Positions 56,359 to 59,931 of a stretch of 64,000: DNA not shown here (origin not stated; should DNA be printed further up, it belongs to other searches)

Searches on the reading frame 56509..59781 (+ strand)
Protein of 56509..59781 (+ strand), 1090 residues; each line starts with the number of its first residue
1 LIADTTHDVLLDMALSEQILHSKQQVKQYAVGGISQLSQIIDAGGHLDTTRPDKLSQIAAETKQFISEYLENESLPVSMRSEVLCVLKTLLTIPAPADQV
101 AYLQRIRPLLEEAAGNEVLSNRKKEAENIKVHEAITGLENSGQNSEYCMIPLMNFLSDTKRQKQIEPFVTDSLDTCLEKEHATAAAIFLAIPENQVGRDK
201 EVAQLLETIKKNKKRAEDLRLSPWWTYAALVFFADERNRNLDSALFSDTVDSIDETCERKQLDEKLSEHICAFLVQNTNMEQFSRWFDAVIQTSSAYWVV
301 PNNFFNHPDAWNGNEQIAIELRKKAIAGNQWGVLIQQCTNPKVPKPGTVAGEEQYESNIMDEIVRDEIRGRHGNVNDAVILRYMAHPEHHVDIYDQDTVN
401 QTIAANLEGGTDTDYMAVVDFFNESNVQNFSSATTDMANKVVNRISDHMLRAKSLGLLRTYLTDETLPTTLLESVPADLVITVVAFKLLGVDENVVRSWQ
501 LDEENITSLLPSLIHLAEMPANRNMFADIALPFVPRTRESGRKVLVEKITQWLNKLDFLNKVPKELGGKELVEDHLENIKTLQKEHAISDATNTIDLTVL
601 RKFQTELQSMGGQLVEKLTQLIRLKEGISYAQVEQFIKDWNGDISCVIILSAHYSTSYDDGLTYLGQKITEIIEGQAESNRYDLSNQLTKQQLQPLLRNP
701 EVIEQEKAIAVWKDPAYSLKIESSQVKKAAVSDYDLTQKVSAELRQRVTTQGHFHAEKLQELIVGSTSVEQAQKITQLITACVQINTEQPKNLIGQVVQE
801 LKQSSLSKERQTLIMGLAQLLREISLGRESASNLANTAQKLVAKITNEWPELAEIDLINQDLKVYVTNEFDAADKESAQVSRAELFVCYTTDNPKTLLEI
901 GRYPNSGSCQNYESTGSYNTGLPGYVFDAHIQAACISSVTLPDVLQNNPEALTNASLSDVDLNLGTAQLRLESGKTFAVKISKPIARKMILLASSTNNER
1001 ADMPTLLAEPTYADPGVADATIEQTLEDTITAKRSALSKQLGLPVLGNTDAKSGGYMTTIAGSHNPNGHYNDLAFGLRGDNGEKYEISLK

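Call 5: search_protein_families(library=pfam, proteins=[window:56509-59781:+], max_evalue=1)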
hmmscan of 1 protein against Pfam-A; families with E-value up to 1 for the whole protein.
window:56509-59781:+ (1090 aa): 3 families
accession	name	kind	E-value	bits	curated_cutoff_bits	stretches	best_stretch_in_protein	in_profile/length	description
PF06703.16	SPC25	-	0.15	12.3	24.3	1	712-763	105-154/159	Microsomal signal peptidase 25 kDa subunit (SPC25)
PF18323.6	CSN5_C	-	0.19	12.9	27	0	735-798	18-75/81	Cop9 signalosome subunit 5 C-terminal domain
PF21486.3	NUP120_helical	-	0.87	10.3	27.7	0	760-887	2-127/129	Nucleoporin NUP120, helical domain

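Call 6: search_protein_families(library=ncbifam, proteins=[window:56509-59781:+], max_evalue=1)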
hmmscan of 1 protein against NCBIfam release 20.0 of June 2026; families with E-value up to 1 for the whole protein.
window:56509-59781:+ (1090 aa): 2 families
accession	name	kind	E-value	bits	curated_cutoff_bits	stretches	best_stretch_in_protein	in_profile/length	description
NF009750.0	PRK13260.1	equivalog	0.039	13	316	1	696-804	205-313/332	3-dehydro-L-gulonate 2-dehydrogenase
NF002571.1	PRK02220.1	equivalog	0.38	10.7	55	1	762-807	8-52/61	2-hydroxymuconate tautomerase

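Call 7: search_protein_families(library=padloc, proteins=[window:56509-59781:+], max_evalue=1)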
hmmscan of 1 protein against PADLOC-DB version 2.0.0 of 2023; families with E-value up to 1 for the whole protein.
window:56509-59781:+ (1090 aa): 1 family
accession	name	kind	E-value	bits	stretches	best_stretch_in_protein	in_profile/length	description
PDLC02918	DUF626_VIII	-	0.00062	17.1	2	840-898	233-289/474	-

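Call 9: find_homologous_proteins(query=window:56509-59781:+)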
Query window:56509-59781:+ (1090 aa): 1 proteins with E <= 0.001 among 8000 candidates.
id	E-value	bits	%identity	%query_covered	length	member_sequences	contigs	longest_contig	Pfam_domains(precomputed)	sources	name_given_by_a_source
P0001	0.0e+0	2401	100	99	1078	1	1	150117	-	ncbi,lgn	-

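Call 11: find_encoding_contigs(protein=P0001, flank=10000)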
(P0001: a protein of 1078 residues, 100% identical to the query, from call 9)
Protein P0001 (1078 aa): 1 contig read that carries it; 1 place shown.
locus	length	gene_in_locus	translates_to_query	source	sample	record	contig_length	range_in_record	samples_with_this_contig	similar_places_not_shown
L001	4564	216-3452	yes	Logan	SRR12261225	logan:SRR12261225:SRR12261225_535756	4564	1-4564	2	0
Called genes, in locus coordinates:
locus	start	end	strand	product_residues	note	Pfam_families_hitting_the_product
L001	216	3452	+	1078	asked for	-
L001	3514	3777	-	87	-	-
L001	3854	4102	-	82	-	-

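Call 18: search_solved_structures(query=window:56509-59781:+, max_evalue=10)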
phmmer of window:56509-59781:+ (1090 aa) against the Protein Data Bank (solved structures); distinct sequences matched with E-value up to 10: 2.
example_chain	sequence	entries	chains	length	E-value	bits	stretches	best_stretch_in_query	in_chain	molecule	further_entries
7fgq_A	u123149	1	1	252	1.4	10.1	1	810-878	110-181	dTMP kinase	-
4i8v_A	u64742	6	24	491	2.2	9.4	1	234-293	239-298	Cytochrome P450 1A1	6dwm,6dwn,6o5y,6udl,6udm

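Call 25: search_protein_representatives(protein=window:56509-59781:+)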
Query: 1090 residues. Proteins with E-value up to 0.001 (for the whole library): 95; up to 1e-10: 35; up to 1e-30: 28. The best 95 are listed.
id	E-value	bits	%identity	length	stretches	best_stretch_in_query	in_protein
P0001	0.0e+00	2401.1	100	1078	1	13-1090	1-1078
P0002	1.4e-269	913.8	43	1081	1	15-1087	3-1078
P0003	4.5e-103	362.7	30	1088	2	443-1074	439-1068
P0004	2.4e-95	337.1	32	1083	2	423-1087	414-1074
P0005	6.9e-87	309.1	30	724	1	441-1082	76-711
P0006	2.3e-79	284.2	29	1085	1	400-1074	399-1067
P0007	9.0e-78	278.9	30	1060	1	222-1031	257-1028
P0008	6.4e-73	262.9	30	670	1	411-1073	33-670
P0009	7.4e-71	256.0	33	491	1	605-1088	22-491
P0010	1.4e-70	255.1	33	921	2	434-1087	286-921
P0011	9.3e-68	245.8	30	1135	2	408-1085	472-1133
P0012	1.2e-66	242.1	27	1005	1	16-1073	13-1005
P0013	5.7e-66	239.8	30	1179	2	443-1087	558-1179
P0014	4.4e-64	233.6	32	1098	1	433-1089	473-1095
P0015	1.3e-63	232.0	30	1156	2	437-1085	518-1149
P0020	3.2e-53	197.7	29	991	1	434-1087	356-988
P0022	6.1e-52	193.4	27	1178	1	425-1087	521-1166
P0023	6.8e-48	180.0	30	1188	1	441-1087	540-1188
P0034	4.4e-11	58.2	33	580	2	883-1078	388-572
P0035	6.3e-11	57.6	38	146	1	927-1087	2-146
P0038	3.7e-09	51.8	30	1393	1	873-1078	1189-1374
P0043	2.3e-07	45.9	38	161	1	928-1090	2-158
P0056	5.1e-06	41.4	26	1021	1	627-1078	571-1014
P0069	2.1e-05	39.4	33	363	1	885-1078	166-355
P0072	3.7e-05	38.6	31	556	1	851-1078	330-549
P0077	7.4e-05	37.6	31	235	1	886-1078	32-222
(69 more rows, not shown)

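Call 30: search_protein_families(library=pfam, alignment_id=A2, max_evalue=0.001)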
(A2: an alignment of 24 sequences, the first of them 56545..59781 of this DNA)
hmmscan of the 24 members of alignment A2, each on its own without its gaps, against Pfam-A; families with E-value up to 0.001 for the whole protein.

A. member 1, window:56545-59781:+ (1078 aa): 0 families

B. families by the number of members that match (of 24 scanned): 6 families
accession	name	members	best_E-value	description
PF21483.2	CdiA_helical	1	2.3e-05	Toxin CdiA-like, helical domain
PF25106.1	VWA_4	1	2.9e-05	von Willebrand factor A domain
PF00702.32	Hydrolase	1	4.2e-05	haloacid dehalogenase-like hydrolase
PF13929.11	mRNA_stabil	1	0.00034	mRNA stabilisation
PF03549.19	Tir_receptor_M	1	0.0005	Translocated intimin receptor (Tir) intimin-binding domain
PF06871.16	TraH_2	1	0.00094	TraH_2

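Call 32: search_protein_families(library=pfam, alignment_id=A4, max_evalue=0.001)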
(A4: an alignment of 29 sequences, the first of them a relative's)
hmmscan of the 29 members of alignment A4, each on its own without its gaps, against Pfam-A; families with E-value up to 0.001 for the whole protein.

A. member 1, P0033 (1372 aa): 0 families

B. families by the number of members that match (of 29 scanned): 8 families
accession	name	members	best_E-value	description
PF13414.12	TPR_11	1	2.1e-13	TPR repeat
PF00515.34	TPR_1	1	1.3e-12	Tetratricopeptide repeat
PF07719.23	TPR_2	1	4.9e-11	Tetratricopeptide repeat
PF13432.12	TPR_16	1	3.3e-07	Tetratricopeptide repeat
PF13371.12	TPR_9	1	9.8e-06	Tetratricopeptide repeat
PF13181.12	TPR_8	1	0.00016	Tetratricopeptide repeat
PF14559.12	TPR_19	1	0.00026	Tetratricopeptide repeat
PF13431.12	TPR_17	1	0.00095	Tetratricopeptide repeat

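Call 33: find_homologous_proteins(query=A2, max_evalue=0.00001)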
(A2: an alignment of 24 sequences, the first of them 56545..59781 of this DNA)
Query A2 (24 sequences) (1078 aa, profile of the alignment): 2 proteins with E <= 0.00001 among 8000 candidates.
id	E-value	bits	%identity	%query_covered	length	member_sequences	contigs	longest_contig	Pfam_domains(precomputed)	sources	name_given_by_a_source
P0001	3.5e-297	1007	100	100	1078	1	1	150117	-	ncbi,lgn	-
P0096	8.3e-253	860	46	100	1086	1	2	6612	-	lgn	-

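Call 42: find_related_loci(query=A2, collection=genome_contigs, flank=8000)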
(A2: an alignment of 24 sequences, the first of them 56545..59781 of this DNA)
Query A2 (1078 aa) in genome_contigs; peptide patterns used: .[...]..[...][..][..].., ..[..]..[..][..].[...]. (x = any residue, [..] = any of these).
102 stretches matched a pattern; 10 encode a relative of the query (tblastn E <= 1e-3); 10 distinct loci.
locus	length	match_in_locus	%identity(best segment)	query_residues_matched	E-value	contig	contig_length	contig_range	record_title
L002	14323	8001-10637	28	140-1076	2e-107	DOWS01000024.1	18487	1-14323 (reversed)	MAG TPA_asm: Candidatus Daviesbacteria bacterium isolate UBA9644 contig_5022, whole genome shotgun sequence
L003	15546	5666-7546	32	433-1061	1e-99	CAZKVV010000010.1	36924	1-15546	MAG TPA_asm: uncultured Pseudomonadales bacterium isolate SRP286056_co2_531 genome assembly, contig: NODE_1473_length_36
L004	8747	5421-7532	28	355-1062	1e-82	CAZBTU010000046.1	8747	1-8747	MAG TPA_asm: uncultured Pseudomonadales bacterium isolate SRP286056_co2_100 genome assembly, contig: NODE_13648_length_8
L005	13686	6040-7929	29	428-1075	4e-70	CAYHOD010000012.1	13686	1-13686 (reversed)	MAG TPA_asm: uncultured Gammaproteobacteria bacterium isolate ERP119705_co14_56 genome assembly, contig: NODE_5433_lengt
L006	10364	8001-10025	28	370-1065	8e-63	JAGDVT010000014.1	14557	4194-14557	MAG: Candidatus Paceibacter sp. isolate KUB_Bin06 NODE_793_length_14557_cov_6.794304, whole genome shotgun sequence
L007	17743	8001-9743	25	486-1076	7e-42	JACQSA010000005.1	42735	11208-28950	MAG: Candidatus Uhrbacteria bacterium isolate NC_groundwater_1373_Ag_S-0.2um_44_41 S_p2_S4_coassembly_k141_496568, whole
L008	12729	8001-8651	30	844-1064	1e-17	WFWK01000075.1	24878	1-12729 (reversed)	MAG: Patescibacteria group bacterium isolate S141_141 k151_70325, whole genome shotgun sequence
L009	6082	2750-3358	32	858-1064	2e-15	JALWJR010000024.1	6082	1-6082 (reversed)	MAG: Candidatus Kaiserbacteria bacterium isolate M17_metabat1_scaf2bin.071 M17_NODE_17410_length_6082_cov_1.687993, whol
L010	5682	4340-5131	27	802-1064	1e-14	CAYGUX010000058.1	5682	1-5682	MAG TPA_asm: uncultured Bdellovibrionales bacterium isolate ERP117304_co3_82 genome assembly, contig: NODE_20637_length_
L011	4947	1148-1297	54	873-921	8e-9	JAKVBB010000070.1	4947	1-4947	MAG: Candidatus Gracilibacteria bacterium isolate ALOHA_ZT_17 ZT-Gracilibacteria-1_70, whole genome shotgun sequence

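Call 47: search_protein_families(library=pfam, proteins=[L002:6654-7493:+, L002:10790-12451:-, L003:3113-4075:-, L003:7649-8878:+, L004:2844-4091:-, L005:7944-9086:+, L007:5183-6304:+, L007:9774-10511:+, L008:3830-5350:+, L008:8738-9817:-], max_evalue=0.001)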
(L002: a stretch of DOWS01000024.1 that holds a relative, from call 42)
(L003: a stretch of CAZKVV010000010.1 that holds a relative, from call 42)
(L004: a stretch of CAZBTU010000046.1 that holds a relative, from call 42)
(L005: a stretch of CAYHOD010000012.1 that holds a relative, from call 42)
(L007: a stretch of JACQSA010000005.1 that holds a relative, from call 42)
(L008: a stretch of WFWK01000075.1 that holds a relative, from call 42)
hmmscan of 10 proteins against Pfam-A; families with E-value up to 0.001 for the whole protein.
L002:6654-7493:+ (279 aa): 3 families
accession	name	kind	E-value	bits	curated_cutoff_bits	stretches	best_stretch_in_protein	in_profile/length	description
PF12706.13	Lactamase_B_2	-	1.6e-19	70.8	27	1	82-243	25-200/200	Beta-lactamase superfamily domain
PF00753.33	Lactamase_B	-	1.2e-05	25.8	22.7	1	52-107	4-65/196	Metallo-beta-lactamase superfamily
PF13483.12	Lactamase_B_3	-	0.00039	20.9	24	1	56-203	9-130/160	Beta-lactamase superfamily domain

L002:10790-12451:- (553 aa): 1 family
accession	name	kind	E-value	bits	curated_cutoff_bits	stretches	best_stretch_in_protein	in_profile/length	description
PF16158.11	N_BRCA1_IG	-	6.2e-05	24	28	1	355-418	8-80/108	Ig-like domain from next to BRCA1 gene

L003:3113-4075:- (320 aa): 5 families
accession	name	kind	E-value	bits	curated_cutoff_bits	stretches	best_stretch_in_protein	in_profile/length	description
PF00069.31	Pkinase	-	6e-26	91.8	31.7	1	98-281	6-195/263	Protein kinase domain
PF07714.23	PK_Tyr_Ser-Thr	-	3.7e-15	56.4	23.1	1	121-306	36-227/258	Protein tyrosine and serine/threonine kinase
PF01636.29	APH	-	3.6e-10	40.4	23.2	1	202-234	164-197/239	Phosphotransferase enzyme family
PF01163.29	RIO1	-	9.1e-06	25.9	22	1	122-234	44-151/187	RIO domain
PF03109.22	ABC1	-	2.2e-05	24.2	22.9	1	149-236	131-216/244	ABC1 atypical kinase-like domain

L003:7649-8878:+ (409 aa): 0 families

L004:2844-4091:- (415 aa): 3 families
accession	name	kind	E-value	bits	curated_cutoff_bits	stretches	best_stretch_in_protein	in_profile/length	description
PF00270.35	DEAD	-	6.8e-45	153.2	26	1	97-262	1-167/167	DEAD/DEAH box helicase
PF00271.37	Helicase_C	-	1.3e-31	109.5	23.5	1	297-405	2-110/110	Helicase conserved C-terminal domain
PF04851.21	ResIII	-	5.9e-06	26.7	22.5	1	100-239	8-147/164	Type III restriction enzyme, res subunit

L005:7944-9086:+ (380 aa): 3 families
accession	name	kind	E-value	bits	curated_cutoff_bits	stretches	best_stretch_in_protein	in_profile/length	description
PF11104.14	PilM_2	-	2.8e-43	148.6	27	1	12-314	1-302/340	Type IV pilus assembly protein PilM;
PF14450.12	FtsA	-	1.1e-10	42.4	31.8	1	191-320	2-113/127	Cell division protein FtsA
PF06723.19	MreB_Mbl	-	2.4e-08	33.6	27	0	255-315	242-302/327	MreB/Mbl protein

L007:5183-6304:+ (373 aa): 6 families
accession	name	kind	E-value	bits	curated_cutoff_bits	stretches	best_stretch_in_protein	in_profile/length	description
PF00534.26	Glycos_transf_1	-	1.4e-27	96.8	26.4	1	195-347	15-169/172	Glycosyl transferases group 1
PF13692.12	Glyco_trans_1_4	-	1.3e-23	84.3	27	1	196-336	2-142/142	Glycosyl transferases group 1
PF13439.12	Glyco_transf_4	-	3.1e-15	57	28.5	1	17-174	3-169/170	Glycosyltransferase Family 4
PF20706.3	GT4-conflict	-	3.4e-08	33.3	26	1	139-305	147-314/385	Family 4 Glycosyltransferase in conflict systems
PF13524.12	Glyco_trans_1_2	-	6.1e-07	29.9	25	1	220-364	9-143/144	Glycosyl transferase-like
PF13579.12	Glyco_trans_4_4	-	6.7e-05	23.7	29.7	1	93-170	85-158/158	Glycosyl transferase 4-like domain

L007:9774-10511:+ (245 aa): 1 family
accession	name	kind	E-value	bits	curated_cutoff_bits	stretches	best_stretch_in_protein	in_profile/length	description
PF13177.12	DNA_pol3_delta2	-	7.2e-32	111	27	1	7-147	3-158/161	DNA polymerase III, delta subunit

L008:3830-5350:+ (506 aa): 9 families
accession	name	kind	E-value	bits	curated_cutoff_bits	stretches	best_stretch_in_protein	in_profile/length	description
PF01078.27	Mg_chelatase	-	1.9e-85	285.9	20.3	1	194-392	2-204/207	Magnesium chelatase, subunit ChlI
PF13541.12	ChlI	-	1.5e-35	122.1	27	1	20-145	1-121/121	Subunit ChlI of Mg-chelatase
PF13335.12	Mg_chelatase_C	-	1.8e-26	93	26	1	407-498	5-94/94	Magnesium chelatase, subunit ChlI C-terminal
PF00493.29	MCM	-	3.9e-09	36.4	23.3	1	289-358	114-182/224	MCM P-loop domain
PF07728.20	AAA_5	-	7.9e-09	36.1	22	1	217-350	2-125/139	AAA domain (dynein-related subfamily)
PF05362.19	Lon_C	-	6e-06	26.4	21.1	1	77-171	105-203/205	Lon protease (S16) C-terminal proteolytic domain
PF00158.32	Sigma54_activat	-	1.6e-05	25.1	20.2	1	207-346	15-141/168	Sigma-54 interaction domain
PF00004.35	AAA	-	2.6e-05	25.1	21.2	1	218-308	2-69/131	ATPase family associated with various cellular activities (AAA)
PF13401.12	AAA_22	-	0.00028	21.6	27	0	217-255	8-45/130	AAA domain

L008:8738-9817:- (359 aa): 5 families
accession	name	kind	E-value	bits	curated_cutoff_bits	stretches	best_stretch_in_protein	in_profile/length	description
PF01551.29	Peptidase_M23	-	5.3e-32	110.3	28.7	1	266-357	4-92/96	Peptidase family M23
PF01476.26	LysM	-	2.6e-17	62.9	20.9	1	111-153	1-42/43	LysM domain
PF23473.1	LysM3_LYK4_5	-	9.2e-08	32.5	29.3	1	111-147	5-40/48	LYK4/5 LysM3 domain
PF23446.1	LysM1_NFP_LYK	-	0.00021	22.5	36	0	117-153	16-53/60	NFP/LYK LysM1 domain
PF13533.13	Biotin_lipoyl_2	-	0.00083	19.6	29.8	1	317-334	11-28/32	Biotin-lipoyl like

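Call 51: find_encoding_contigs(protein=P0002, flank=10000, max_places=3)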
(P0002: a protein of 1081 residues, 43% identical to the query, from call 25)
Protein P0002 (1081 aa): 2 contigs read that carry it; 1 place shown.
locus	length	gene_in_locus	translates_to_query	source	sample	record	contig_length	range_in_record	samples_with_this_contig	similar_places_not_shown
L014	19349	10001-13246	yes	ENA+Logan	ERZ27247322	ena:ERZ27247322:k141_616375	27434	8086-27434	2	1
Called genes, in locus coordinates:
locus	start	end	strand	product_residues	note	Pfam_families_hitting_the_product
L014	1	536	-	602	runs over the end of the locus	PF13522:GATase_6, PF13537:GATase_7, PF01380:SIS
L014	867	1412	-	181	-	PF00293:NUDIX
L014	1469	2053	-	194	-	PF13482:RNase_H_2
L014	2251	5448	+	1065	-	-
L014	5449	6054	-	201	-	PF00081:Sod_Fe_N, PF02777:Sod_Fe_C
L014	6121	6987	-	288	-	-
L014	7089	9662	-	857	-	PF01138:RNase_PH, PF03725:RNase_PH_C, PF03726:PNPase (faint), PF01138:RNase_PH, PF00013:KH_1, PF00575:S1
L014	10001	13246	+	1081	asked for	-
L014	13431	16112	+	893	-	PF07728:AAA_5 (faint)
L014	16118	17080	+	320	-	-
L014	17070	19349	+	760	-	?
